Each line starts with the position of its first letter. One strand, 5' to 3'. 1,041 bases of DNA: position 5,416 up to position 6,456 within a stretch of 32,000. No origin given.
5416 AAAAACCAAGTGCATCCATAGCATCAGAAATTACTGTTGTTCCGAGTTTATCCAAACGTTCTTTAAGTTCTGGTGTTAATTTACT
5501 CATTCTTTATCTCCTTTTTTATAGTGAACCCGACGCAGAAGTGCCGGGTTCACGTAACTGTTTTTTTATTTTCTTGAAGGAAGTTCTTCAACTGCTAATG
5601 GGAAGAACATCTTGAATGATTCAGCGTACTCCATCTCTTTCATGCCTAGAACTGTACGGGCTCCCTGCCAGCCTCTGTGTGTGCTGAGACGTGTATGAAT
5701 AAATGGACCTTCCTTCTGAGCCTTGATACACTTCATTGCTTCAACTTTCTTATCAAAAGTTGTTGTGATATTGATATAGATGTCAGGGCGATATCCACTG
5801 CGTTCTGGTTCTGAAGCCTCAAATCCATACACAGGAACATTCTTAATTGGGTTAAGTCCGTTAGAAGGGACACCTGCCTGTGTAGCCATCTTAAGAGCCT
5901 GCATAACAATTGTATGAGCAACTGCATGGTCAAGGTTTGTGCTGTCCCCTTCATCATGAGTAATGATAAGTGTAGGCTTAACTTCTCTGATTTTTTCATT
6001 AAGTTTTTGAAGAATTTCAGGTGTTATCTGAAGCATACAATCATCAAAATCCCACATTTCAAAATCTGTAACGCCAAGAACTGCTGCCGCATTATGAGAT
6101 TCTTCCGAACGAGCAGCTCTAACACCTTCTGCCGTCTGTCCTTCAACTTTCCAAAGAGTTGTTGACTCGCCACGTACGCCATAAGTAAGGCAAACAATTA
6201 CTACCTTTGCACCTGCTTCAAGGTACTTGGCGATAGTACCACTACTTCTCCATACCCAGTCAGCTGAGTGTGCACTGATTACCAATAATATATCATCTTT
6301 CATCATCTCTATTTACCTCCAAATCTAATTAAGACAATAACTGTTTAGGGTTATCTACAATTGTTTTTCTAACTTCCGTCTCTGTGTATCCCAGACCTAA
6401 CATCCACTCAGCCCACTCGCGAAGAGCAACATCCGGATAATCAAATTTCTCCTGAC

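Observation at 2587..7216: Five-gene operon whose enzyme families mirror the lower protocatechuate-4,5-cleavage/gallate route (hydrolase, hydratase, aldolase), with no LigAB/GalA-type dioxygenase in sight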

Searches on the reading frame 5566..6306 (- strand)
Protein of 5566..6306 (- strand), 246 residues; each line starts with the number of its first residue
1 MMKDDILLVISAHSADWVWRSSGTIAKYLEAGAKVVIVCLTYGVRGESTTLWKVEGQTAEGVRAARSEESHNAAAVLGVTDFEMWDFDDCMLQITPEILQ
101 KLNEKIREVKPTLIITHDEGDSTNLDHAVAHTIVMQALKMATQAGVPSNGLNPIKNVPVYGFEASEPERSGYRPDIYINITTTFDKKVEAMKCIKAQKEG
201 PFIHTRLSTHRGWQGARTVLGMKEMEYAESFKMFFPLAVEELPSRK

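Call 4: search_protein_families(library=pfam, proteins=[window:5566-6306:-], max_evalue=0.01)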
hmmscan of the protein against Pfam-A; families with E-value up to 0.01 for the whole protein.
window:5566-6306:- (246 aa): 1 family
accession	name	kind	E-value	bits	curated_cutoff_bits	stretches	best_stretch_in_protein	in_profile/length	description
PF02585.22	PIG-L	-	7.9e-27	94.7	28.2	1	8-137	1-128/129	GlcNAc-PI de-N-acetylase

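Call 5: search_protein_families(library=ncbifam, proteins=[window:5566-6306:-], max_evalue=0.01)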
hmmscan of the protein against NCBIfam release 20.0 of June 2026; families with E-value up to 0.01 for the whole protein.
window:5566-6306:- (246 aa): 4 families
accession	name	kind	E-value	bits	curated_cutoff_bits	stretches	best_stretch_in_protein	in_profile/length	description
TIGR04001.1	thiol_BshB1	equivalog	3.5e-20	72.7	182.5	1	7-197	4-178/226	bacillithiol biosynthesis deacetylase BshB1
TIGR04000.1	thiol_BshB2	equivalog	3.9e-19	69.2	195.25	1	7-204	3-191/217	bacillithiol biosynthesis deacetylase BshB2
TIGR03446.1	mycothiol_Mca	equivalog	1.2e-13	51.4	277.15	1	7-160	3-172/283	mycothiol conjugate amidase Mca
TIGR03445.1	mycothiol_MshB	equivalog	7.6e-11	42.4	224.35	2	8-82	1-77/284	N-acetyl-1-D-myo-inositol-2-amino-2-deoxy-alpha-D-glucopyranoside deacetylase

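Call 7: search_solved_structures(query=window:5566-6306:-, max_evalue=0.1)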
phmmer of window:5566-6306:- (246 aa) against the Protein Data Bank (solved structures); distinct sequences matched with E-value up to 0.1: 12.
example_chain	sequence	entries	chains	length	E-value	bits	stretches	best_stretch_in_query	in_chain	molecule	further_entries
5cgz_A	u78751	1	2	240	2.2e-42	148.2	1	7-242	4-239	4-oxalmesaconate hydratase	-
8bgn_A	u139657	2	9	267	9.3e-08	34.9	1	7-200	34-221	Diacetylchitobiose deacetylase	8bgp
8bgo_A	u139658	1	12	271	9.6e-08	34.9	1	7-199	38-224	Diacetylchitobiose deacetylase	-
3we7_A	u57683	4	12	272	1.6e-06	30.9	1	7-141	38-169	Putative uncharacterized protein PH0499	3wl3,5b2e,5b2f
3wl4_A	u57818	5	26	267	8.8e-06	28.5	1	8-119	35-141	Uncharacterized protein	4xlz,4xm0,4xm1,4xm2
2ixd_A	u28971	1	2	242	0.00034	23.2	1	7-198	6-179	LMBE-RELATED PROTEIN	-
1uan_A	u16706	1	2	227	0.0006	22.4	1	7-200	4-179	hypothetical protein TT1542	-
4ewl_A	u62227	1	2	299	0.0007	22.2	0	6-48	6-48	1D-myo-inositol 2-acetamido-2-deoxy-alpha-D-glucopyranoside deacetylase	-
1q74_A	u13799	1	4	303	0.00073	22.2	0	6-48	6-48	1D-myo-inositol 2-acetamido-2-deoxy-alpha-D-glucopyranoside Deacetylase (MshB)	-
1q7t_A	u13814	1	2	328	0.0009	21.9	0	6-48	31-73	hypothetical protein Rv1170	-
6p2t_A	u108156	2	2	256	0.0013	21.3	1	7-198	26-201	N-acetyl-alpha-D-glucosaminyl L-malate deacetylase 1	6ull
5bmo_A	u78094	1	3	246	0.0016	21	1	7-122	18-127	Putative uncharacterized protein LnmX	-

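Call 13: search_solved_structures(query=window:5566-6306:-, max_evalue=1e-20, show_alignments=1)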
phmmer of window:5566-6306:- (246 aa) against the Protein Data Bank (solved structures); distinct sequences matched with E-value up to 1e-20: 1.
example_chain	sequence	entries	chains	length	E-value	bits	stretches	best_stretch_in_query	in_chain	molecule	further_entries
5cgz_A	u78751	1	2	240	2.2e-42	148.2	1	7-242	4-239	4-oxalmesaconate hydratase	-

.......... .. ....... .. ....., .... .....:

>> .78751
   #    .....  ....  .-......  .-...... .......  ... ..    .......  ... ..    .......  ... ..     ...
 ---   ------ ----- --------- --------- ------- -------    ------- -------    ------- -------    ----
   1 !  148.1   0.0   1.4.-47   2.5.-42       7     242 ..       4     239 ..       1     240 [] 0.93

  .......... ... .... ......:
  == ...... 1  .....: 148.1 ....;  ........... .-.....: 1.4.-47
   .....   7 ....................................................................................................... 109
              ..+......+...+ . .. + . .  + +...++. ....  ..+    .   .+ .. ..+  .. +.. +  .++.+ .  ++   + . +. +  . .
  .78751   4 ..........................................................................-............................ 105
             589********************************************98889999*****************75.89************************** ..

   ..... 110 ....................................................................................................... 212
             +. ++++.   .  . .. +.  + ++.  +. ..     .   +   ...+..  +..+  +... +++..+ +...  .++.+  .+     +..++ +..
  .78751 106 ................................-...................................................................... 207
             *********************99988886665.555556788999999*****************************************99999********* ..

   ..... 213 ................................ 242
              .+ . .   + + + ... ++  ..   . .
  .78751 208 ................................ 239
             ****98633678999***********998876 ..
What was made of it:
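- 5566..6306 (-): Gene 2: GalB-like PIG-L-fold Zn hydratase (246 aa). Belongs to the clade with Ser165 in place of GalB His-164. PDB 5cgz (P. putida 4-oxalomesaconate hydratase) E=2.2e-42, residues 7-242 vs 4-239 (calls 7, 13).
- GalB homology E=2.2e-42, full length (calls 7, 13).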

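Call 14: find_encoding_contigs(protein=window:5566-6306:-, flank=10000, max_places=8)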
Protein window:5566-6306:- (246 aa): 3 contigs read that carry it; 3 places shown.
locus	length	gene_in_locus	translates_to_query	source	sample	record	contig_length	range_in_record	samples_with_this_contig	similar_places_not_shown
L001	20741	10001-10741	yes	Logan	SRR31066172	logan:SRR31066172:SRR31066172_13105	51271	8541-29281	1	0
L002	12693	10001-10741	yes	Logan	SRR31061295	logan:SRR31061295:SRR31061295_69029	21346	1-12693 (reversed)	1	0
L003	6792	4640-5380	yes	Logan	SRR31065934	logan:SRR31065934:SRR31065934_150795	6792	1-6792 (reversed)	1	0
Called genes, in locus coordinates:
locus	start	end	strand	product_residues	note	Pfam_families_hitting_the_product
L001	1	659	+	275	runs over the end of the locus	-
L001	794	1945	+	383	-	-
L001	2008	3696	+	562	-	PF00496:SBP_bac_5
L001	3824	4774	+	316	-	PF19300:BPD_transp_1_N, PF00528:BPD_transp_1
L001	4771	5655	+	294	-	PF12911:OppC_N, PF00528:BPD_transp_1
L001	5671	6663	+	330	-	PF00005:ABC_tran, PF02463:SMC_N, PF13304:AAA_21 (faint), PF08352:oligo_HPY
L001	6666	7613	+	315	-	PF00005:ABC_tran, PF08352:oligo_HPY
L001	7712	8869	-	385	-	-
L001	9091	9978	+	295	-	PF19799:DUF6282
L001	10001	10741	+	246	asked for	PF02585:PIG-L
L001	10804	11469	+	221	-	PF03737:RraA-like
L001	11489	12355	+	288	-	PF09084:NMT1 (weak)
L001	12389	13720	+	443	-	-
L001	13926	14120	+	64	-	PF13936:HTH_38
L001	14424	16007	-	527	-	PF13556:HTH_30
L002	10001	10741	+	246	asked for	PF02585:PIG-L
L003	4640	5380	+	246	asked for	PF02585:PIG-L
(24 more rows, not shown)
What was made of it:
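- Checked: Independent gene calls on an identical contig give the same lengths, 295/246/221/288/443 (call 14).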

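Call 15: find_homologous_proteins(query=window:5566-6306:-, max_evalue=1e-10)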
Query window:5566-6306:- (246 aa): 43 proteins with E <= 1e-10 among 454 candidates.
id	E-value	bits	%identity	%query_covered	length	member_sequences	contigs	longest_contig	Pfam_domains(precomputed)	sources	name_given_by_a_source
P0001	7.8e-162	554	100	100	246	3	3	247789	PF02585.23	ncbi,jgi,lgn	ncbi:MAG: PIG-L deacetylase family protein [Lachnospiraceae bacterium]|jgi:4-oxalomesaconate hydrata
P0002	2.4e-117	408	73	100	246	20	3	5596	PF02585.23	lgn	-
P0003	1.1e-114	400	71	100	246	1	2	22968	PF02585.23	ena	-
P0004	6.8e-111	387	71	100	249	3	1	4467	PF02585.23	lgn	-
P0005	5.8e-109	381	70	99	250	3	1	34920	PF02585.23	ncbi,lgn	-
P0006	3.7e-106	372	70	100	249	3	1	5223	PF02585.23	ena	-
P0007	4.8e-106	371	69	100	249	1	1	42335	PF02585.23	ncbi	-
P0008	3.0e-105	369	68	100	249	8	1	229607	PF02585.23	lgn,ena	-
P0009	5.9e-105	368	67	100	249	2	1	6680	PF02585.23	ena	-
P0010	2.2e-104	366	68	100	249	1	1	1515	PF02585.23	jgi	jgi:4-oxalomesaconate hydratase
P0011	4.2e-104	365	68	100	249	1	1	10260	PF02585.23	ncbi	-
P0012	4.4e-103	362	67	100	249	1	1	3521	PF02585.23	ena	-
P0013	8.4e-103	361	67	100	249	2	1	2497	PF02585.23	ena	-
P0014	1.2e-102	360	67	100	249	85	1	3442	PF02585.23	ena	-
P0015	5.8e-102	358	67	100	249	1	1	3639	PF02585.23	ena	-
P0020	6.6e-101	355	64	99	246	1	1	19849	PF02585.23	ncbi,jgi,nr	ncbi:MAG: PIG-L family deacetylase [Synergistaceae bacterium]|jgi:4-oxalomesaconate hydratase|nr:PIG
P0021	6.4e-100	351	66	100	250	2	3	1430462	PF02585.23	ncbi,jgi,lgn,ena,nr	ncbi:MAG TPA: PIG-L family deacetylase [Clostridiales bacterium]|jgi:4-oxalomesaconate hydratase|nr:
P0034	1.4e-72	262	53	96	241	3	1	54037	PF02585.23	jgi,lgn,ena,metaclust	metaclust:\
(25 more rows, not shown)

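Call 16: find_encoding_contigs(protein=P0021, flank=10000, max_places=2)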
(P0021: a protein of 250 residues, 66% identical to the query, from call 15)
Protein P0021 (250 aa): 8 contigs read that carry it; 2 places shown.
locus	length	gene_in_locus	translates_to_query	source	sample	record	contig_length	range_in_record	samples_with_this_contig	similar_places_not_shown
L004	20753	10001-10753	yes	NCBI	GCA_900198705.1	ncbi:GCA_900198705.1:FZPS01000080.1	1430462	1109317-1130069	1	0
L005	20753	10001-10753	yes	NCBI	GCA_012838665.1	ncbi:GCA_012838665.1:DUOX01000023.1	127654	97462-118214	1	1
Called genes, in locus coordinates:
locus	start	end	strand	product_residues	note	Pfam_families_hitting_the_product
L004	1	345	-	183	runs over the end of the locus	-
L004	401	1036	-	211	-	PF10589:NADH_4Fe-4S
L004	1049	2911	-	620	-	PF10588:NADH-G_4Fe-4S_3, PF14697:Fer4_21, PF22117:Fer4_Nqo3, PF12838:Fer4_7, PF14691:Fer4_20, PF01266:DAO, PF01946:Thi4, PF07992:Pyr_redox_2, +13 more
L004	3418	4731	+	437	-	PF13433:Peripla_BP_5 (weak), PF13458:Peripla_BP_6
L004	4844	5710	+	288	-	PF02653:BPD_transp_2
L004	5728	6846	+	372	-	PF02653:BPD_transp_2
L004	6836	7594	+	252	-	PF00005:ABC_tran, PF12399:BCA_ABC_TP_C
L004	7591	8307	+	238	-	PF00005:ABC_tran, PF13304:AAA_21 (faint)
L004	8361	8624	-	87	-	PF02852:Pyr_redox_dim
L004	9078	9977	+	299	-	PF19799:DUF6282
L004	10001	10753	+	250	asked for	PF02585:PIG-L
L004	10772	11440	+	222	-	PF03737:RraA-like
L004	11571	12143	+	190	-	PF03737:RraA-like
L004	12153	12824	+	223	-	PF03737:RraA-like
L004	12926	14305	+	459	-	-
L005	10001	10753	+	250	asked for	PF02585:PIG-L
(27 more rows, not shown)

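Call 17: find_encoding_contigs(protein=P0020, flank=10000, max_places=2)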
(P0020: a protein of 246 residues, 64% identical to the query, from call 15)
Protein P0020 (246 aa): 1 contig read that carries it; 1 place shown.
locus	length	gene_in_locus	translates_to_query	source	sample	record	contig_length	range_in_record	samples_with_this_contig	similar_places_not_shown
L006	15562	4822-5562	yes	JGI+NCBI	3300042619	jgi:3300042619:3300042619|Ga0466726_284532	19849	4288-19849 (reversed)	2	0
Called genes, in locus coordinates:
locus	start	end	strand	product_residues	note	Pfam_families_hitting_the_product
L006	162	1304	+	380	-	PF02771:Acyl-CoA_dh_N, PF02770:Acyl-CoA_dh_M, PF00441:Acyl-CoA_dh_1, PF08028:Acyl-CoA_dh_2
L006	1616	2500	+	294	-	PF09084:NMT1 (faint)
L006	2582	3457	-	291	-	PF00126:HTH_1, PF03466:LysR_substrate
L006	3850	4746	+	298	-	PF19799:DUF6282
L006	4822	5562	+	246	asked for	PF02585:PIG-L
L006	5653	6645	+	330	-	PF08450:SGL, PF24684:Vgb_lyase (weak), PF01436:NHL (faint)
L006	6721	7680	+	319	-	PF16868:NMT1_3, PF12974:Phosphonate-bd, PF09084:NMT1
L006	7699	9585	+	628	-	PF06808:DctM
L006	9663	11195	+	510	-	PF00496:SBP_bac_5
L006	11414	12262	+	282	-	PF00528:BPD_transp_1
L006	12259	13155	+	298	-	PF12911:OppC_N, PF00528:BPD_transp_1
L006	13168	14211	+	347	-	PF00005:ABC_tran, PF13304:AAA_21 (weak), PF08352:oligo_HPY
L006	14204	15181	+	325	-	PF00005:ABC_tran, PF13304:AAA_21 (faint), PF08352:oligo_HPY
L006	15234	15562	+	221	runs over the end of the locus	PF03737:RraA-like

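Call 18: find_encoding_contigs(protein=P0034, flank=10000, max_places=2)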
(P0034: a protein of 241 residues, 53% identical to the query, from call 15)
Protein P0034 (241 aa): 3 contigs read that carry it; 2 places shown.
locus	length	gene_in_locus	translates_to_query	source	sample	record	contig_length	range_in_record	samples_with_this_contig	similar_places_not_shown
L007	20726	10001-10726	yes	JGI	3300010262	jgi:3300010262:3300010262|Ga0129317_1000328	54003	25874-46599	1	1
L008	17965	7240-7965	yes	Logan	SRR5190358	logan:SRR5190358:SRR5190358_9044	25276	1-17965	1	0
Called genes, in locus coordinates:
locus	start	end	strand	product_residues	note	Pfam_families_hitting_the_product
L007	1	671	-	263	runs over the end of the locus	PF00106:adh_short, PF08659:KR (weak), PF13561:adh_short_C2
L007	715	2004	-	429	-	PF02550:AcetylCoA_hydro, PF13336:AcetylCoA_hyd_C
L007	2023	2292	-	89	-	PF27236:AF_0334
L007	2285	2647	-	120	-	PF01106:NifU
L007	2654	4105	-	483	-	PF11794:HpaB_N, PF03241:HpaB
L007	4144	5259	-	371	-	PF00465:Fe-ADH, PF25137:ADH_Fe_C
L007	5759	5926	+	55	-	-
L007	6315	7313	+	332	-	PF01545:Cation_efflux, PF16916:ZT_dimer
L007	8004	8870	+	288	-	PF09084:NMT1 (faint)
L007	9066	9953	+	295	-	PF19799:DUF6282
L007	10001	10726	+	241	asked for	PF02585:PIG-L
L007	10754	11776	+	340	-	PF16868:NMT1_3, PF09084:NMT1, PF12974:Phosphonate-bd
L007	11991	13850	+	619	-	PF06808:DctM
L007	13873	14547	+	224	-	PF03737:RraA-like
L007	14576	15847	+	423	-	PF00330:Aconitase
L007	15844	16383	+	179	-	PF00694:Aconitase_C (weak)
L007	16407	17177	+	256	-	PF03328:HpcH_HpaI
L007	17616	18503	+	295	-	PF00126:HTH_1, PF03466:LysR_substrate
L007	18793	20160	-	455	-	PF03023:MurJ, PF13440:Polysacc_synt_3 (faint), PF01554:MatE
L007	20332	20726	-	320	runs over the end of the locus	PF01210:NAD_Gly3P_dh_N (weak), PF02558:ApbA, PF03807:F420_oxidored (faint), PF08546:ApbA_C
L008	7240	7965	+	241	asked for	PF02585:PIG-L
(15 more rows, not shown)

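Call 71: search_protein_families(library=ncbifam, proteins=[L007:16407-17177:+], max_evalue=0.00001)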
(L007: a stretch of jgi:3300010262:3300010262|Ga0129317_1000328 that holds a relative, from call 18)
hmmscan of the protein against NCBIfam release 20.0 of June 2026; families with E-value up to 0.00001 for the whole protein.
L007:16407-17177:+ (256 aa): 4 families
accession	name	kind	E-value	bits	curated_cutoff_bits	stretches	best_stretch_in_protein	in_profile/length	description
NF007849.0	PRK10558.1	equivalog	5.3e-38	130.9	393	1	4-246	7-249/256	2-dehydro-3-deoxyglucarate aldolase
TIGR02311.1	HpaI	equivalog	7.2e-38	130.4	368.8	1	5-238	2-233/249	4-hydroxy-2-oxoheptanedioate aldolase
TIGR03239.1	GarL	equivalog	5.1e-37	127.8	406.75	1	5-237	2-231/249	2-dehydro-3-deoxyglucarate aldolase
NF007521.0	PRK10128.1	equivalog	5.8e-26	91.6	441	1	6-228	9-230/267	2-keto-3-deoxy-L-rhamnonate aldolase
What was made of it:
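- This window uses an Opp-type transporter, which usually imports peptides (calls 14, 71).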
